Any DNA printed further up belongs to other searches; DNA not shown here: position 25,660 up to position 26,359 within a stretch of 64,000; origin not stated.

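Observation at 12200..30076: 17.6-kb tightly packed locus: three tail-fibre-like giant surface proteins, a type-B T9SS cargo/PorP-SprF/OmpA module and a cyclic-nucleotide sensor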

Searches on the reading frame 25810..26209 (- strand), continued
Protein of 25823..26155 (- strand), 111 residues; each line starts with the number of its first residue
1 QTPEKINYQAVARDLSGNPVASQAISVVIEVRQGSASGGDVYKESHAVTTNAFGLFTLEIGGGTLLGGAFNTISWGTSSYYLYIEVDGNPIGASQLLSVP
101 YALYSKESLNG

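Call 101: fold_search(model_id=the predicted structure, library=viral)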
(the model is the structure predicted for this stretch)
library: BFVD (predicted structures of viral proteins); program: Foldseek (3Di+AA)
matches with E <= 10: 1181; with E <= 0.001: 1
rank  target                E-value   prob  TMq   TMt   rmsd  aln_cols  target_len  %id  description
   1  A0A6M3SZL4            3.6e-04  1.00  0.42  0.11  12.3       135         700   11  Minor tail protein [Microbacterium phage Truong]
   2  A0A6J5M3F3            1.1e-03  1.00  0.43  0.48   5.2        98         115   15  Uncharacterized protein [uncultured Caudovirales phage]
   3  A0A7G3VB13            1.5e-03  1.00  0.41  0.22   5.9       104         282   15  (no name in the UniProt tables at hand)
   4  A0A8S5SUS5            3.1e-03  1.00  0.38  0.45   5.4        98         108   13  Uncharacterized protein [Siphoviridae sp. ctZUr4]
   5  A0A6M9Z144            3.4e-03  1.00  0.31  0.20   8.1        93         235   16  (no name in the UniProt tables at hand)
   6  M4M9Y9                4.5e-03  1.00  0.41  0.45   6.1        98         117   11  (no name in the UniProt tables at hand)
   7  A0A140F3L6            4.5e-03  0.99  0.31  0.39  11.4       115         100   13  Big-1 domain-containing protein [Pyrobaculum filamentous virus 1]
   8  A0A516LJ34            6.3e-03  0.99  0.31  0.09   7.5        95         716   13  (no name in the UniProt tables at hand)
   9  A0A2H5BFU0            6.6e-03  1.00  0.33  0.07   6.5        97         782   13  (no name in the UniProt tables at hand)
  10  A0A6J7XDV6            6.6e-03  0.99  0.37  0.41   6.3       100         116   13  Uncharacterized protein [uncultured Caudovirales phage]
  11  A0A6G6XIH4            6.6e-03  0.89  0.29  0.20  12.7       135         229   21  (no name in the UniProt tables at hand)
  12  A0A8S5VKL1            7.0e-03  1.00  0.40  0.44   5.5        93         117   13  (no name in the UniProt tables at hand)
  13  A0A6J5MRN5            7.0e-03  1.00  0.37  0.43   5.6        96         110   23  Uncharacterized protein [uncultured Caudovirales phage]
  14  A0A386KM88            7.0e-03  0.99  0.38  0.18   6.1       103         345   17  Minor tail protein [Microbacterium phage Burro]
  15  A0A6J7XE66            8.7e-03  1.00  0.39  0.10   6.6        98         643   18  Uncharacterized protein [uncultured Caudovirales phage]
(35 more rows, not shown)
